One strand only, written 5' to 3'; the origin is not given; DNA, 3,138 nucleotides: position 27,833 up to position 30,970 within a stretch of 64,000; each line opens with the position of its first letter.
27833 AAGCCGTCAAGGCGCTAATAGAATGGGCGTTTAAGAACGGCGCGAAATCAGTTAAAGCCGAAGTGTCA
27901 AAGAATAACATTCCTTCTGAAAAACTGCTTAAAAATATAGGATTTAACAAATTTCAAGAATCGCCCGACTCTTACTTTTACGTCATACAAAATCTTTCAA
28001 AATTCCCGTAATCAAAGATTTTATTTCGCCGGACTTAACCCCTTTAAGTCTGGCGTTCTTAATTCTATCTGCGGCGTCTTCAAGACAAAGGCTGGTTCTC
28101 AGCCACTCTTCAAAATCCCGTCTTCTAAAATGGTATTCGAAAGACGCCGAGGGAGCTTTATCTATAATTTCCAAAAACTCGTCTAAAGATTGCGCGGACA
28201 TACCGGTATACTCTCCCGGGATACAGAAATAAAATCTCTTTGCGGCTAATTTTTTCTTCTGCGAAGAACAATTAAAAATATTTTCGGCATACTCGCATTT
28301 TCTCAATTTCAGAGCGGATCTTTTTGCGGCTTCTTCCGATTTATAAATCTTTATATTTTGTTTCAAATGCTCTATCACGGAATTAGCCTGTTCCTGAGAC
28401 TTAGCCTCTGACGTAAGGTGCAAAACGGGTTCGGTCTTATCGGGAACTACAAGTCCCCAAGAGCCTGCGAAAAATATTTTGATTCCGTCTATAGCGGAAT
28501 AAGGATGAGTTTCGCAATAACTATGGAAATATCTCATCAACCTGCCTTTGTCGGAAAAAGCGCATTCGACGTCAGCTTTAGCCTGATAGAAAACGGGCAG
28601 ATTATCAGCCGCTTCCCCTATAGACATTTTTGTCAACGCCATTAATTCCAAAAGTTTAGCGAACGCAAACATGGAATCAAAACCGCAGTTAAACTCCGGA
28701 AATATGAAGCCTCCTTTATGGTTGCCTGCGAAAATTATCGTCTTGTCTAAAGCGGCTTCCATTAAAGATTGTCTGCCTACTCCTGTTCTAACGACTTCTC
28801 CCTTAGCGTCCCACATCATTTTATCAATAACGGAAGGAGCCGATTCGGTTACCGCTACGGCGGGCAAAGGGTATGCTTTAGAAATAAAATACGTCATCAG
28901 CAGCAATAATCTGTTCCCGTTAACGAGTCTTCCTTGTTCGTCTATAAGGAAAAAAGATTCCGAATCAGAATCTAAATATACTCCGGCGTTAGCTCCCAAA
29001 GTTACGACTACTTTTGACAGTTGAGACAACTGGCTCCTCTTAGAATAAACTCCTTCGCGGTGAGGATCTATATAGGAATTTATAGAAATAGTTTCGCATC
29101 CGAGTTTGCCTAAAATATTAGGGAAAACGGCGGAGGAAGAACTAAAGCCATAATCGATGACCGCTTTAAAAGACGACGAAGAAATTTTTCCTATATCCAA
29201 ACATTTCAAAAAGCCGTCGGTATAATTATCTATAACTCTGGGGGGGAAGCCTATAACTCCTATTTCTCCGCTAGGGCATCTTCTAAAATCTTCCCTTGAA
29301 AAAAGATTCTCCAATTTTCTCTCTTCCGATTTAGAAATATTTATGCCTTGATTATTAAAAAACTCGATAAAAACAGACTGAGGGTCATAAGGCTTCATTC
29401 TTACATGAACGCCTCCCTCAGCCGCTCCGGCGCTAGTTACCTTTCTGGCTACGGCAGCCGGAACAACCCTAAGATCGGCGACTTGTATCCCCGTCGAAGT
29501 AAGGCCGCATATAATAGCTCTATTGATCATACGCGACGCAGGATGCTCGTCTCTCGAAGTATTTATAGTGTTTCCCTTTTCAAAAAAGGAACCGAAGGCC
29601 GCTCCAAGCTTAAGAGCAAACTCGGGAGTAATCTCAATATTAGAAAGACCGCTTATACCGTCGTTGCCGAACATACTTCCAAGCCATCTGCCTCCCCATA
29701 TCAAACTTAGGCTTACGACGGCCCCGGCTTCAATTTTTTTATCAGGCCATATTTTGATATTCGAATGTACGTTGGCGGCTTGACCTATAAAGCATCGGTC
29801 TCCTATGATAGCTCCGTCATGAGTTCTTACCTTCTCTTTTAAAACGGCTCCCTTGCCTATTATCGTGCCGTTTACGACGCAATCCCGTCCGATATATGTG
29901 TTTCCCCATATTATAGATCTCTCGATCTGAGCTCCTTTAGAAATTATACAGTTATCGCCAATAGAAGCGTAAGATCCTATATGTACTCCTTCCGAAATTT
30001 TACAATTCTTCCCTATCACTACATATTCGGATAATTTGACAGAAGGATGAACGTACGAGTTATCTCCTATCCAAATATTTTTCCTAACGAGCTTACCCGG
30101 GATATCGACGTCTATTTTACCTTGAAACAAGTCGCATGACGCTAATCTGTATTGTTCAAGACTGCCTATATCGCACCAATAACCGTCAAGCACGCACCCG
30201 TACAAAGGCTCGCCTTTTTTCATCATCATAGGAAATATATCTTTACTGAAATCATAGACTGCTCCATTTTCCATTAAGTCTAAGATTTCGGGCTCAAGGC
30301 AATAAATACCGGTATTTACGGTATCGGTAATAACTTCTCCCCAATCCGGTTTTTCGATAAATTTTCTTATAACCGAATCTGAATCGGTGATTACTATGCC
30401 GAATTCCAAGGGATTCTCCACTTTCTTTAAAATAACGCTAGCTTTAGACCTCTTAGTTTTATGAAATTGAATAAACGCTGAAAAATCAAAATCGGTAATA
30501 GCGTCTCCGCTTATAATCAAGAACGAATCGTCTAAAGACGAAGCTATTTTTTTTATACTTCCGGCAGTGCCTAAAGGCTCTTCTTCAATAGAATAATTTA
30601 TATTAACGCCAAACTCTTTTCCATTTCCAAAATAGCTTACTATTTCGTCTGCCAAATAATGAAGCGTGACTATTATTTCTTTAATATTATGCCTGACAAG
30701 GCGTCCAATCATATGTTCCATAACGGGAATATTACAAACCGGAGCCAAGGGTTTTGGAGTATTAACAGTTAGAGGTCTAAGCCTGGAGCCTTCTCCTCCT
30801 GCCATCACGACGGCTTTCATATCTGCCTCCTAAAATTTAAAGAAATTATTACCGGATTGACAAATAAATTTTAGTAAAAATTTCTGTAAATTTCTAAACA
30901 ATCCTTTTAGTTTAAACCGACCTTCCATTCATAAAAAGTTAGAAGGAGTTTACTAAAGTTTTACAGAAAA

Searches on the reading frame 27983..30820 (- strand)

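Call 12: search_protein_families(library=pfam, proteins=[window:27983-30820:-], max_evalue=0.001)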
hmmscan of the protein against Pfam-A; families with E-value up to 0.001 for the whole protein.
window:27983-30820:- (945 aa): 9 families
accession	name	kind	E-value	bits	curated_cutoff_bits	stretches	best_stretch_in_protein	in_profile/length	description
PF00483.29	NTP_transferase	-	2.2e-53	181.8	21.2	1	2-231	1-242/245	Nucleotidyl transferase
PF02878.22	PGM_PMM_I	-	3.8e-21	75.7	22.5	1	383-513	3-137/138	Phosphoglucomutase/phosphomannomutase, alpha/beta/alpha domain I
PF25084.1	LbH_EIF2B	-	3.7e-19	69.1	54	1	246-350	1-104/105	EIF2B subunit epsilon LbH domain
PF00132.30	Hexapep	-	2.1e-13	49.8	27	2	267-300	2-35/36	Bacterial transferase hexapeptide (six repeats)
PF02879.22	PGM_PMM_II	-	2.5e-12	47.7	29.3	1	532-630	2-103/103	Phosphoglucomutase/phosphomannomutase, alpha/beta/alpha domain II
PF02880.22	PGM_PMM_III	-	2.9e-10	40.7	20.7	1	634-741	1-111/115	Phosphoglucomutase/phosphomannomutase, alpha/beta/alpha domain III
PF12804.13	NTP_transf_3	-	6.7e-08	33.3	27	1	3-107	1-96/160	MobA-like NTP transferase domain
PF24894.1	Hexapep_GlmU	-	3.1e-06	27.7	23.3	1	287-331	37-81/104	GlmU-like, C-terminal hexapeptide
PF14602.12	Hexapep_2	-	0.00047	20.3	27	0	337-366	2-29/34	Hexapeptide repeat of succinyl-transferase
